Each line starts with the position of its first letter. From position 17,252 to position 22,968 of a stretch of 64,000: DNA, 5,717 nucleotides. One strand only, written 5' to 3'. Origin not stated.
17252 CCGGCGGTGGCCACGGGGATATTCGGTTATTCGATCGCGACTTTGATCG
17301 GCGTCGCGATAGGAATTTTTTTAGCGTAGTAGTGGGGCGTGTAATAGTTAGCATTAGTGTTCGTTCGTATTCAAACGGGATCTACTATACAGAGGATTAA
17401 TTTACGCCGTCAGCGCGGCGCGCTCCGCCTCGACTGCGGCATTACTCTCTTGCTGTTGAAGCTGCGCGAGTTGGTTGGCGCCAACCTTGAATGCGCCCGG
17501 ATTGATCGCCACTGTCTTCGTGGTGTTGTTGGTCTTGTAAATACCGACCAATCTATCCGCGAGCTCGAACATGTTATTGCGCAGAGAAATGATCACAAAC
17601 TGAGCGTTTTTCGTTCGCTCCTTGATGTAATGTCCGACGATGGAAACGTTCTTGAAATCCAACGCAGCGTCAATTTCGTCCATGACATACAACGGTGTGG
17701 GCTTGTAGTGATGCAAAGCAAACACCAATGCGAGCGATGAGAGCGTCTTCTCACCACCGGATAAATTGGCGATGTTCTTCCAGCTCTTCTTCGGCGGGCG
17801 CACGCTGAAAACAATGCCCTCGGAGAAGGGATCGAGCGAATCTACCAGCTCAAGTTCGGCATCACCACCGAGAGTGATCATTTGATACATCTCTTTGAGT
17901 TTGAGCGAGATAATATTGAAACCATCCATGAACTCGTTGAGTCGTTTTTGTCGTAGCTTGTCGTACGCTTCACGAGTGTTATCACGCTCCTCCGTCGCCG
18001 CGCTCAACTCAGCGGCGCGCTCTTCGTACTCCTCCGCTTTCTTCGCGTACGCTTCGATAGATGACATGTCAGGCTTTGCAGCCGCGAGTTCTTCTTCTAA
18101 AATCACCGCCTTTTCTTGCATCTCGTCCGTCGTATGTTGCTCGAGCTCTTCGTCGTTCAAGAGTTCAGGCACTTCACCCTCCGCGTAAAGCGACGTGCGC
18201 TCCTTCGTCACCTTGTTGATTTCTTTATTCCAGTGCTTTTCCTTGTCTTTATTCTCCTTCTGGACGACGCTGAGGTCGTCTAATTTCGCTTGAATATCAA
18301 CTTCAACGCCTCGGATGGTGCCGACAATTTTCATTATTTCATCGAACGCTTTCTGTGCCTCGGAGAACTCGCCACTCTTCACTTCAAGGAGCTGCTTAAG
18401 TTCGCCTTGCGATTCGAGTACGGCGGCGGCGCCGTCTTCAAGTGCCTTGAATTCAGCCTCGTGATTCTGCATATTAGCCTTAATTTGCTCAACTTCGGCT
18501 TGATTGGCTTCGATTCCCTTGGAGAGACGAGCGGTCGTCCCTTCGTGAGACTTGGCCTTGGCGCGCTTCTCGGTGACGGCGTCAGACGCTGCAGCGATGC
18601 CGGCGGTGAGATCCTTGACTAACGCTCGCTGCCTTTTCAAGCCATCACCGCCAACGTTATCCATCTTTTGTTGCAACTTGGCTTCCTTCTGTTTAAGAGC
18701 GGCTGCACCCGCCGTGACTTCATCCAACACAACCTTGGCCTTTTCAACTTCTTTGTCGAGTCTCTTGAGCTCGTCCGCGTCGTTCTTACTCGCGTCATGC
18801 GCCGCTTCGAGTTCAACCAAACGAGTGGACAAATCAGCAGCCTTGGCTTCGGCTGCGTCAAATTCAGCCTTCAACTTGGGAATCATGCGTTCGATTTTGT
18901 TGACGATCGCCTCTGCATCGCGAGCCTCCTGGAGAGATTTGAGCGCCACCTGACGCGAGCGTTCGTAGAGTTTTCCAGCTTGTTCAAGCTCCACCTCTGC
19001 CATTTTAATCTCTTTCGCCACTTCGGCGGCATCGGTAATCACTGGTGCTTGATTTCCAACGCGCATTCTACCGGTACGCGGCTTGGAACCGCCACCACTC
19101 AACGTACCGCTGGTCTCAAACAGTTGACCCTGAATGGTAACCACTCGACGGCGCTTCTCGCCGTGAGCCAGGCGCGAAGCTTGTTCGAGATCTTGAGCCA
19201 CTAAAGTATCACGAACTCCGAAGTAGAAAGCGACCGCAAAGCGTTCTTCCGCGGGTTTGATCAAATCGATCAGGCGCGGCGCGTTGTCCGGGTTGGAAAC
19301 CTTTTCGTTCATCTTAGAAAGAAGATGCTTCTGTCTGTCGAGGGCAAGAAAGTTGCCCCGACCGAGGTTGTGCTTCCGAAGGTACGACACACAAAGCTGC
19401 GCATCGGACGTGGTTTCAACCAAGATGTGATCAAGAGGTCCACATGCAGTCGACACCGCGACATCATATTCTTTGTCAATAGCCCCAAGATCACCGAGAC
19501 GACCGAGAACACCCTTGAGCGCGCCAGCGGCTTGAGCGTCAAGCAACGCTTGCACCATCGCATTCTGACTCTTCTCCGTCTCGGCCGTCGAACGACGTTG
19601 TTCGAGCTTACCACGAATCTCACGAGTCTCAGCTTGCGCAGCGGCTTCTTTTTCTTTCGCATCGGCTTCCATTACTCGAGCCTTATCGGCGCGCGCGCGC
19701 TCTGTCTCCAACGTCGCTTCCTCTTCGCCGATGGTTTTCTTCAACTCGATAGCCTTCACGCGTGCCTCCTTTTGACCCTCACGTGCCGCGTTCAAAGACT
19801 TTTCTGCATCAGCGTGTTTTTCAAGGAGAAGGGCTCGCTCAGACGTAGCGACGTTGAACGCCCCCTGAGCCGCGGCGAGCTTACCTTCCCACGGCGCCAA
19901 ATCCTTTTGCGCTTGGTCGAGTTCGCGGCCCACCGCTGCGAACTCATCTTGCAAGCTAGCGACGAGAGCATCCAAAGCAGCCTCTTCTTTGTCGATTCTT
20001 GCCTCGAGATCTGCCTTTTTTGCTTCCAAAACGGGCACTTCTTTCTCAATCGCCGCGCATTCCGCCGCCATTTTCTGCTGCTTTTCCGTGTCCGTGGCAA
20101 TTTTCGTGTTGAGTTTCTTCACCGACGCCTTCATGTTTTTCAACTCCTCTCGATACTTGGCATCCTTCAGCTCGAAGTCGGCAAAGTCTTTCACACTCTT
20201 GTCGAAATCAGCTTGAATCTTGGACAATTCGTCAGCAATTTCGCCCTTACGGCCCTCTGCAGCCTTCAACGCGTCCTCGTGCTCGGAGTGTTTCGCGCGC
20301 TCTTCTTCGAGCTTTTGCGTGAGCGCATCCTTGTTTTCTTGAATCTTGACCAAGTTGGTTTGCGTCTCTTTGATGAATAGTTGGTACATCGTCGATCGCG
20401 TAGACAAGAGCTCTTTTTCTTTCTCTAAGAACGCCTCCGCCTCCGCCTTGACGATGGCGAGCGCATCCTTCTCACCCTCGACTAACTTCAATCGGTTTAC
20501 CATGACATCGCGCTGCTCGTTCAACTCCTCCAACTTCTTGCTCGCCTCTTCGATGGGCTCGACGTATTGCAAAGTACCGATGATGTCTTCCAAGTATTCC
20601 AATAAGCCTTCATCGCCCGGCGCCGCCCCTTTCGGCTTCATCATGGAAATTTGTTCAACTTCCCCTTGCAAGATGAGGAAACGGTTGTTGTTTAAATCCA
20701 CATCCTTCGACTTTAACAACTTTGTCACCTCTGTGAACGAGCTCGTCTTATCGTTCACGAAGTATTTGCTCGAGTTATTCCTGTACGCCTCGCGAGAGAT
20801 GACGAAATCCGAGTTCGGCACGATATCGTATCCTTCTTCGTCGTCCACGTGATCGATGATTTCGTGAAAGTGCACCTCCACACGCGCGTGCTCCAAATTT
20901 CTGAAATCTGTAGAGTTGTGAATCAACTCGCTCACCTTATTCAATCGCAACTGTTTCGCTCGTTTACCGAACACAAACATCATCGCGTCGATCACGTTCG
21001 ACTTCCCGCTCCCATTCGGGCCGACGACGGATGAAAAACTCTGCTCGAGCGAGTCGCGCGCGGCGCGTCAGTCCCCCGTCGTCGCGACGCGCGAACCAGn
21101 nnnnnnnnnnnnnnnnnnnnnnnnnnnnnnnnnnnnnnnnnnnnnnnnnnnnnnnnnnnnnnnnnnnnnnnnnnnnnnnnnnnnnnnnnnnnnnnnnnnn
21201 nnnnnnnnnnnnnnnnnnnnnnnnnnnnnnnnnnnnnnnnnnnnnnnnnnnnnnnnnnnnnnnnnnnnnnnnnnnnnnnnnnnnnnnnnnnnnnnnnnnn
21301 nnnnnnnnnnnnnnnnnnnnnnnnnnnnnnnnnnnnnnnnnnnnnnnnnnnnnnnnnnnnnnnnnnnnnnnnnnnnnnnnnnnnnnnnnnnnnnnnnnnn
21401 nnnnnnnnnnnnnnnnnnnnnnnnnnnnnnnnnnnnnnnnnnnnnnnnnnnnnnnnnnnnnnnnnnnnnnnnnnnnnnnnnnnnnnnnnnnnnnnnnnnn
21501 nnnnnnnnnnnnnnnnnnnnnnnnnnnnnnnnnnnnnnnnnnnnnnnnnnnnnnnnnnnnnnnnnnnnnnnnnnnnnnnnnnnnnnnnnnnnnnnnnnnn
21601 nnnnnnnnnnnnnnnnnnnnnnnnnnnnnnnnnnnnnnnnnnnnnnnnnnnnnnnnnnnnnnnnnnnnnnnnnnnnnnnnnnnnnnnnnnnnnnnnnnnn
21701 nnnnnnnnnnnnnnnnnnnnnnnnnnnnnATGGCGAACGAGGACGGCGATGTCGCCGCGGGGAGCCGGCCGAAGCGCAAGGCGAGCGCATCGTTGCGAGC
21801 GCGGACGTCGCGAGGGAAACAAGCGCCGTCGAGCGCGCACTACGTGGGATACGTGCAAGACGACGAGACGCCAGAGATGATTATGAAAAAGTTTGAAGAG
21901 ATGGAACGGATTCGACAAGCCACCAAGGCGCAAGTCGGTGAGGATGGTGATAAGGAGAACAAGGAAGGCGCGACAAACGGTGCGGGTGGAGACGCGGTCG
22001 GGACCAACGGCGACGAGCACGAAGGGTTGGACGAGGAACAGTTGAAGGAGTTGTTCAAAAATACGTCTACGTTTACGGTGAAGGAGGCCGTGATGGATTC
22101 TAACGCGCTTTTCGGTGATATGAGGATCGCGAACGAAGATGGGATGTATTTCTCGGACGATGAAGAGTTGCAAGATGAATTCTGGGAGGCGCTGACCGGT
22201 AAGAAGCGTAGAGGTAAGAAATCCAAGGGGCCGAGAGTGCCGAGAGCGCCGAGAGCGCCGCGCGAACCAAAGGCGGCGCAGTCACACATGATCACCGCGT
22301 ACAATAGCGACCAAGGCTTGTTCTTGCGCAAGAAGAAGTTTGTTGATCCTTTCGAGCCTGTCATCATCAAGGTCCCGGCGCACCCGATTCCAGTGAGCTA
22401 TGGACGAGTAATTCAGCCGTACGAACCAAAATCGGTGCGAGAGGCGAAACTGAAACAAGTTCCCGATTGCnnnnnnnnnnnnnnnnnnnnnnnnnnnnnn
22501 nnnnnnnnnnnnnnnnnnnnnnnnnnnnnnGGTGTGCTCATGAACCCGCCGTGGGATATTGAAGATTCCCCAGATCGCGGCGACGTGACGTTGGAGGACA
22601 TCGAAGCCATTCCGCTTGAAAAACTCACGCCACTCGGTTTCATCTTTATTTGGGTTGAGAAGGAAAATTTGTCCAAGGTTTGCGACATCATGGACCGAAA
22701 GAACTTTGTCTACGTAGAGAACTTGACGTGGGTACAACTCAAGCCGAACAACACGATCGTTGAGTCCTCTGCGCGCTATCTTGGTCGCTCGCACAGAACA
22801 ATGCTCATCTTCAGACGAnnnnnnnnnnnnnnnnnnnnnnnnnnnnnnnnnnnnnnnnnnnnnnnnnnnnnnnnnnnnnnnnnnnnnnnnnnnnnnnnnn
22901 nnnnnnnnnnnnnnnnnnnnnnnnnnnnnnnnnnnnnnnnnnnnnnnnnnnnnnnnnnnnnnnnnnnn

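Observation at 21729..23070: MT-A70 adenine methyltransferase with NPPW motif: candidate DNA 6mA writer rather than the canonical mRNA m6A subunit?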

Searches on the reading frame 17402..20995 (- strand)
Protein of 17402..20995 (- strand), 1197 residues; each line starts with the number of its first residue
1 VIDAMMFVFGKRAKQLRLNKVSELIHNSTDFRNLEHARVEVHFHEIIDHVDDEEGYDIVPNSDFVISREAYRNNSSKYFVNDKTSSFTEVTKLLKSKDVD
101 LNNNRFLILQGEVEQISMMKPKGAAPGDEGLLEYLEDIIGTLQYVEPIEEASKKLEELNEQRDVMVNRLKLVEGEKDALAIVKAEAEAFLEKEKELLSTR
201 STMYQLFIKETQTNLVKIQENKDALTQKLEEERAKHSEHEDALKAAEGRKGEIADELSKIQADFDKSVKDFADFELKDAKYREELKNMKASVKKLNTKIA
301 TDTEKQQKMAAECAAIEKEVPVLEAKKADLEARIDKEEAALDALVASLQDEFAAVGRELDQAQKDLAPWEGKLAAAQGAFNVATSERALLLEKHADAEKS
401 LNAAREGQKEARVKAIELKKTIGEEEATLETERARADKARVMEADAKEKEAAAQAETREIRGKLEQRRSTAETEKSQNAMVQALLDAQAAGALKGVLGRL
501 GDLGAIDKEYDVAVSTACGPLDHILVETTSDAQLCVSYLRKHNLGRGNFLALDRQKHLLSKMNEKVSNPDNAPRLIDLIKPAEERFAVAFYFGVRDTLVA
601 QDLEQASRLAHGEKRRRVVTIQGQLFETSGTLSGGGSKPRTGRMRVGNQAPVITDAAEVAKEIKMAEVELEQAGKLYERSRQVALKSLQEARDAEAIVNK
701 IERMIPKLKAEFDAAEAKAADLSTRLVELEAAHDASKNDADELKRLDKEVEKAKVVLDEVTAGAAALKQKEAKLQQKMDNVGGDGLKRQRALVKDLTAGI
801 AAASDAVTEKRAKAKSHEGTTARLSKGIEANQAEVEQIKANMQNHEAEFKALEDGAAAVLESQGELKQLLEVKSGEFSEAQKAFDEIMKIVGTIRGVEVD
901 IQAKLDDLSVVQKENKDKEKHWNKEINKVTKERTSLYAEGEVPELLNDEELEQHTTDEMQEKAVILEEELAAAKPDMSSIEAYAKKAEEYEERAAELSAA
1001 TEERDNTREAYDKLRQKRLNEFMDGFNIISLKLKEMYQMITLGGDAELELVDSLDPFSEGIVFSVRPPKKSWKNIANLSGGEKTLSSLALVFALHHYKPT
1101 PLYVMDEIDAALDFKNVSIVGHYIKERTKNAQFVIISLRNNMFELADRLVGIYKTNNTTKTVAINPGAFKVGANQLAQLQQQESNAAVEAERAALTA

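Call 4: search_protein_families(library=pfam, proteins=[window:17402-20995:-], max_evalue=0.01)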
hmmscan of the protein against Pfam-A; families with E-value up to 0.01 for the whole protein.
window:17402-20995:- (1197 aa): 3 families
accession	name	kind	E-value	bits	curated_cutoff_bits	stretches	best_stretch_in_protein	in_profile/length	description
PF02463.25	SMC_N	-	6.6e-44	150.4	40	1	1-1160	40-219/220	RecF/RecN/SMC N terminal domain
PF06470.18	SMC_hinge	-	2.6e-25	89.5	22.5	1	494-610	2-116/116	SMC proteins Flexible Hinge Domain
PF13304.12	AAA_21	-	0.0012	19.4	27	1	974-1135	157-295/304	AAA domain, putative AbiEii toxin, Type IV TA system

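Call 59: search_solved_structures(query=window:17402-20995:-, max_evalue=1e-30)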
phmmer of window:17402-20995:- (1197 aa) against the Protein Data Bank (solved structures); distinct sequences matched with E-value up to 1e-30: 24.
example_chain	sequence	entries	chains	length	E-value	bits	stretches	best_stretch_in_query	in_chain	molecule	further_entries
9f5w_B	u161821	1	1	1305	1.2e-230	771.9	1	2-1167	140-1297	Structural maintenance of chromosomes protein 4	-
6yvd_D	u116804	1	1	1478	5.5e-204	683.7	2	2-969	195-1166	Structural maintenance of chromosomes protein 4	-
7qen_B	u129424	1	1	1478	1.1e-203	682.6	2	2-969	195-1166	Structural maintenance of chromosomes protein 4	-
6yvu_B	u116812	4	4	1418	3.9e-203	680.9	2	2-963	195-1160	Structural maintenance of chromosomes protein 4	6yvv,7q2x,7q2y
6qj2_A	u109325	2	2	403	3.1e-135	456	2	998-1174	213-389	Smc4 | Uncharacterized protein,Uncharacterized protein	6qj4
4rsi_B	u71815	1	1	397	8.3e-55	189.8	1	363-751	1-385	Structural maintenance of chromosomes protein 4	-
6yuf_A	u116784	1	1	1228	1.5e-54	188.9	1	945-1166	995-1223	Structural maintenance of chromosomes protein 1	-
4u4p_B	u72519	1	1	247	1e-50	176.3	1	457-677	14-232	Structural maintenance of chromosomes protein 4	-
7w1m_A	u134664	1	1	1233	1.1e-46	163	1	2-1155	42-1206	Structural maintenance of chromosomes protein 1A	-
6wg3_A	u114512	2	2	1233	2.2e-46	161.9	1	2-1155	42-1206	Structural maintenance of chromosomes protein 1A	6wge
7ogt_A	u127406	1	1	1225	4.2e-46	161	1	956-1163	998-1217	Structural maintenance of chromosomes protein 1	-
3l51_B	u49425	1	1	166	2.2e-45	158.6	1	481-635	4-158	Structural maintenance of chromosomes protein 4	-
1w1w_A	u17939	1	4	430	7.7e-41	143.6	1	1007-1163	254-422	STRUCTURAL MAINTENANCE OF CHROMOSOME 1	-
8ro6_A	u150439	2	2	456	4e-40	141.2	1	923-1155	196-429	Structural maintenance of chromosomes protein 1A (SMC1A)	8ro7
6zz6_A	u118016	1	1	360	5.5e-40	140.7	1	976-1163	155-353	Structural maintenance of chromosomes protein 1,Structural maintenance of chromosomes prot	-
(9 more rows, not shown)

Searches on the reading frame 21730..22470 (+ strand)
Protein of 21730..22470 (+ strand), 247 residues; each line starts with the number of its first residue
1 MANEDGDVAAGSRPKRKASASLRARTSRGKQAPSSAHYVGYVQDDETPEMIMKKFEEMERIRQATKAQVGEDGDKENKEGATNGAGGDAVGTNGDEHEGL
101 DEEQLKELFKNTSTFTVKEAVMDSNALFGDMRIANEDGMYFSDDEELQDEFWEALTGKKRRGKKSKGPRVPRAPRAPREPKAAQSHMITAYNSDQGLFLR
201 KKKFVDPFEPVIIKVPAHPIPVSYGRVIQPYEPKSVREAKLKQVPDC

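Call 51: search_solved_structures(query=window:21730-22470:+, max_evalue=10, show_alignments=3)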
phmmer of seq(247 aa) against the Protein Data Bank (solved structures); distinct sequences matched with E-value up to 10: 2.
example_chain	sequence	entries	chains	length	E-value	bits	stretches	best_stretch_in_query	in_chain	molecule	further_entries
9e5c_1p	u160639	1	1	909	0.12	15.4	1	152-182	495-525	ATPase AAA-type core domain-containing protein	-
2fm9_A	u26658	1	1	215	1.7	11.6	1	99-191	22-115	Cell invasion protein sipA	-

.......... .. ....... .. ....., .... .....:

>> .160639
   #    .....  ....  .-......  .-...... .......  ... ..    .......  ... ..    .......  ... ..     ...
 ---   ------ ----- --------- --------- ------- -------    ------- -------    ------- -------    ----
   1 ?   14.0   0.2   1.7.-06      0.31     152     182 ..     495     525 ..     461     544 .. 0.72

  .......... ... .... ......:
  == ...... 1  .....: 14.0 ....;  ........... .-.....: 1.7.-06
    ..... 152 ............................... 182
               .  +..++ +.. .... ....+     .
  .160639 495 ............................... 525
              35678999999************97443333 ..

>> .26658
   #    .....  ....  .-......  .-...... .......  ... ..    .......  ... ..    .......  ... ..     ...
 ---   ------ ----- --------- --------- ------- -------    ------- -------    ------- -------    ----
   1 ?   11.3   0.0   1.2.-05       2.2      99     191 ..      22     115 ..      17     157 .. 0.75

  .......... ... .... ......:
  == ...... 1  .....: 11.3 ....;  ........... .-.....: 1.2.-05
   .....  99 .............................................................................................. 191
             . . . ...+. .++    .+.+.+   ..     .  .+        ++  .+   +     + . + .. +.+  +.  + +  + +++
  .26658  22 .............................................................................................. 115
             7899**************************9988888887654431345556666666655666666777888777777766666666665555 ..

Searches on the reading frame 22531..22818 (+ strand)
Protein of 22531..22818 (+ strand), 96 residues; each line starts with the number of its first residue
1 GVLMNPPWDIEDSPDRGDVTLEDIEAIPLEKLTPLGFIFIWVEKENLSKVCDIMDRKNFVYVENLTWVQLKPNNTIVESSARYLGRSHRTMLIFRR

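Call 16: search_solved_structures(query=window:22531-22818:+, max_evalue=10, show_alignments=5)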
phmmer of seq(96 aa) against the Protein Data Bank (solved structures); distinct sequences matched with E-value up to 10: 26.
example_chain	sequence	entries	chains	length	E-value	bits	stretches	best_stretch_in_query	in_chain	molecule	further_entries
7yi8_A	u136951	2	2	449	8.9e-09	38.6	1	3-73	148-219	MTA9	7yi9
9o6k_A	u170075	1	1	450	9e-09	38.6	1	3-73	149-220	AMT7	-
9u92_B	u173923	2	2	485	1.2e-08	38.1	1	3-73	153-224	MT-a70 family protein MTA9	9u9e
8xyl_B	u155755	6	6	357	5.4e-08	36.1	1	4-74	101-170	Methyltransferase MT, putative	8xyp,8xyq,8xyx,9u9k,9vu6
7f4r_A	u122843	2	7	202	2.6e-07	33.9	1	2-93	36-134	MT-a70 family protein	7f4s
7f4l_C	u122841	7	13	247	4.1e-07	33.3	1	2-93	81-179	MT-a70 family protein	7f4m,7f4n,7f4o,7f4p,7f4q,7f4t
7yi8_B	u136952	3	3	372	9.2e-07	32.1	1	2-93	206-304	MT-a70 family protein | mRNA m(6)A methyltransferase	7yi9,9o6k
8xyl_A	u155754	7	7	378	9.5e-07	32.1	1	2-93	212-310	MT-a70 family protein | mRNA m(6)A methyltransferase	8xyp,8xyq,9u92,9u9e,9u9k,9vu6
7f4s_D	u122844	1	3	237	1e-06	32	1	30-78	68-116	MTA9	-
8xyx_A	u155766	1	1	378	2.4e-06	30.8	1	2-93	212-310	MT-a70 family protein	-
9g4u_A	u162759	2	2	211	0.00045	23.5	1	2-78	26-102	N6-adenosine-methyltransferase catalytic subunit | N(6)-adenosine-methyltransferase catalytic subunit METTL3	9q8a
5il0_A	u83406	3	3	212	0.00045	23.5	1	2-78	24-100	METTL3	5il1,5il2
9g4w_A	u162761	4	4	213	0.00046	23.5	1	2-78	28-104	N6-adenosine-methyltransferase catalytic subunit | N(6)-adenosine-methyltransferase catalytic subunit METTL3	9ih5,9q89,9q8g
9g4s_A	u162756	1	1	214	0.00046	23.5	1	2-78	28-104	N6-adenosine-methyltransferase catalytic subunit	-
8bn8_AAA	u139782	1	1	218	0.00048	23.4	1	2-78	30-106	N6-adenosine-methyltransferase catalytic subunit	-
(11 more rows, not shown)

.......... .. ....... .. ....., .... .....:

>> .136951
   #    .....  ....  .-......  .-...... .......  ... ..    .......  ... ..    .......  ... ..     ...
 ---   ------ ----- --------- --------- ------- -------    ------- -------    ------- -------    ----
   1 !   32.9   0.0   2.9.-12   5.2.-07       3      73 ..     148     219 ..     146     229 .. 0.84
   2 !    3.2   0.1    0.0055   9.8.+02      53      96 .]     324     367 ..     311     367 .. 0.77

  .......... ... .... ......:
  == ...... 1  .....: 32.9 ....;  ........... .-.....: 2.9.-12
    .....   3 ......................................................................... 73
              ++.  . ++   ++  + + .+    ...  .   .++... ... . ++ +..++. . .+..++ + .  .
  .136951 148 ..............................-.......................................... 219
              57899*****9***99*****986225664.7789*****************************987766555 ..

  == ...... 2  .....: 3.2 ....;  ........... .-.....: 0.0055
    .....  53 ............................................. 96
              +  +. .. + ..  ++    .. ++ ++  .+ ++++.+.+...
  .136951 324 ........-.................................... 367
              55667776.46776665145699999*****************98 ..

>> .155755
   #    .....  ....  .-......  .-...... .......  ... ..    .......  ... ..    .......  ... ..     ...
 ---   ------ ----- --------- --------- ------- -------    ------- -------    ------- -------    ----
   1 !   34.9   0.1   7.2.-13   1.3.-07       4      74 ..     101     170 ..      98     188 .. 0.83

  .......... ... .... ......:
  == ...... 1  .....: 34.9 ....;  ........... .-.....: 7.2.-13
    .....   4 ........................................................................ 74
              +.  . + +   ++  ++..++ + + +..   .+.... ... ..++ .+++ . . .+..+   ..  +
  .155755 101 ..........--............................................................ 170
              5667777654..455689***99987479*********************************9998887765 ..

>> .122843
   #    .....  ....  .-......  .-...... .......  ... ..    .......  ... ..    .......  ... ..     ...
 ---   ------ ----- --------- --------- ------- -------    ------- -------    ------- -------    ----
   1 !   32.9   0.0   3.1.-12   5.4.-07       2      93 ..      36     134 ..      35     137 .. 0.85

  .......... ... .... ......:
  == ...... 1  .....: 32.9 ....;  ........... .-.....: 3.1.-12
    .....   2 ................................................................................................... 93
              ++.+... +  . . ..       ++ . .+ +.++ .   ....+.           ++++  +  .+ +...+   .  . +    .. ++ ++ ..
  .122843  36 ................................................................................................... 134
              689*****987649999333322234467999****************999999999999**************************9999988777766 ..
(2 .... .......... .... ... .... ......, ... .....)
